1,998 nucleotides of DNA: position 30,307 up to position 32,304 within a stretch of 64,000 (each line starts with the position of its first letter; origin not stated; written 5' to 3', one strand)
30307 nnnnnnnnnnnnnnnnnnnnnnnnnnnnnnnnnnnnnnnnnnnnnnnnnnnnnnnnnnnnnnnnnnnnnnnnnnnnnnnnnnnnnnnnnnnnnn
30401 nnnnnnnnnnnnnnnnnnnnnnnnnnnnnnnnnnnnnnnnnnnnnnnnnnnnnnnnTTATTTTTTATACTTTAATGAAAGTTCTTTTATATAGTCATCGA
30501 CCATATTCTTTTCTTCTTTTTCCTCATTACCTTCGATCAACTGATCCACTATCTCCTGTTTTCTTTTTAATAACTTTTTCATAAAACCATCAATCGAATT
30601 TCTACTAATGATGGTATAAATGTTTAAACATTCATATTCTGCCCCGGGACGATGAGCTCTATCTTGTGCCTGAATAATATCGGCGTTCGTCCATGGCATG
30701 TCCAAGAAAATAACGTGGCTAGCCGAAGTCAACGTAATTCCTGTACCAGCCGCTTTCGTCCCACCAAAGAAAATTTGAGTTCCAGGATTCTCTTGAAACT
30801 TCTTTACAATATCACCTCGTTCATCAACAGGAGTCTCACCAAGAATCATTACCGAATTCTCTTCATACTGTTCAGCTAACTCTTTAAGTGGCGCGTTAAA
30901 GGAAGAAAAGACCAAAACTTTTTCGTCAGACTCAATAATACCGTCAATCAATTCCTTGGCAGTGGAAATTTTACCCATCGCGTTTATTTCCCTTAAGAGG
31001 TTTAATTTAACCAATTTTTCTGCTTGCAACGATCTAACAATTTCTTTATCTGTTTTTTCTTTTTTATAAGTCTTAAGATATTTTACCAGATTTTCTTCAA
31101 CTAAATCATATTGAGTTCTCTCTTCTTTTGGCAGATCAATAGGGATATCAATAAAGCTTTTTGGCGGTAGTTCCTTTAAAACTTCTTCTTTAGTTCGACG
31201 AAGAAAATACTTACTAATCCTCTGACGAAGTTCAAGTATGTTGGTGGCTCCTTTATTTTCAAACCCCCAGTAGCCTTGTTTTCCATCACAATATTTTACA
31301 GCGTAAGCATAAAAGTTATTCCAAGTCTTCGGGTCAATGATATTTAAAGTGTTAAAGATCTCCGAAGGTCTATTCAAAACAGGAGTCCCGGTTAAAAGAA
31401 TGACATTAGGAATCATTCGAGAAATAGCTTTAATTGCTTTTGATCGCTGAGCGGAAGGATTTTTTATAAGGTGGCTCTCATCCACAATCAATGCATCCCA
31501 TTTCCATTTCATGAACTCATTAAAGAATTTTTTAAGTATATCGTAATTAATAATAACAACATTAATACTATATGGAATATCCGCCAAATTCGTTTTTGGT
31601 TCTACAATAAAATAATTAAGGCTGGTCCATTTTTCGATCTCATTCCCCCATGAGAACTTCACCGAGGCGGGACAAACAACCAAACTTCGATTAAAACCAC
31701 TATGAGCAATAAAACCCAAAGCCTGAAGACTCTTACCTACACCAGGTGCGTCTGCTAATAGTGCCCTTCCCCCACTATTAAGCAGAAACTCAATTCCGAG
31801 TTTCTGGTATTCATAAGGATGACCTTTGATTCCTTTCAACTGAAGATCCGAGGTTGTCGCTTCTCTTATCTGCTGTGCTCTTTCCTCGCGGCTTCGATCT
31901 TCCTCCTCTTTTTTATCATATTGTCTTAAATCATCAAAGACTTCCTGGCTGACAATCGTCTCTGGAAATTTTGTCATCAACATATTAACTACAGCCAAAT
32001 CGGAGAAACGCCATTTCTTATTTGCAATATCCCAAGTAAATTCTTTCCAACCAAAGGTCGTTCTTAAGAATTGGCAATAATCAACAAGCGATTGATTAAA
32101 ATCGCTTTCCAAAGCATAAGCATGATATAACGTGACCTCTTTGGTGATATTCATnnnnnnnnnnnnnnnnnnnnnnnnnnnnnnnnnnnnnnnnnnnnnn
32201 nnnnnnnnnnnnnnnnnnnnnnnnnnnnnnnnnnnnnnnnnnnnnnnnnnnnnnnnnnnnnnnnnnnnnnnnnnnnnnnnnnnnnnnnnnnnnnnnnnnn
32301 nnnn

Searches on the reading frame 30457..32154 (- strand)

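Call 29: search_protein_families(library=phrogs, proteins=[window:30457-32154:-], max_evalue=0.00001)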
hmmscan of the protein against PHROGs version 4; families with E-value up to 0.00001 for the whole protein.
window:30457-32154:- (565 aa): 9 families
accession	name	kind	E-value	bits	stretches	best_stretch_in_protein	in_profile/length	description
phrog_62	-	DNA, RNA and nucleotide metabolism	2.4e-112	377.8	1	76-557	660-1149/1881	DNA helicase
phrog_29996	-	unknown function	4.6e-33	115.3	1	116-544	727-1168/1189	-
phrog_1685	-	unknown function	1e-17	63.7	1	449-550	1459-1559/2278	-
phrog_11801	-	other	8.3e-17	60.7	1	443-550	1397-1503/2269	DNA methyltransferase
phrog_16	-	DNA, RNA and nucleotide metabolism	9.7e-14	51.5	1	113-543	273-613/986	DNA helicase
phrog_24008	-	DNA, RNA and nucleotide metabolism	6.9e-13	48.4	1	133-279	500-654/1006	helicase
phrog_23807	-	unknown function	1.4e-11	43.9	0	128-350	146-381/1053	-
phrog_21391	-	DNA, RNA and nucleotide metabolism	9.8e-08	30.6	0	412-505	1361-1456/2021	DNA helicase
phrog_21007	-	other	7.5e-06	25.3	0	444-556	60-171/857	DNA methyltransferase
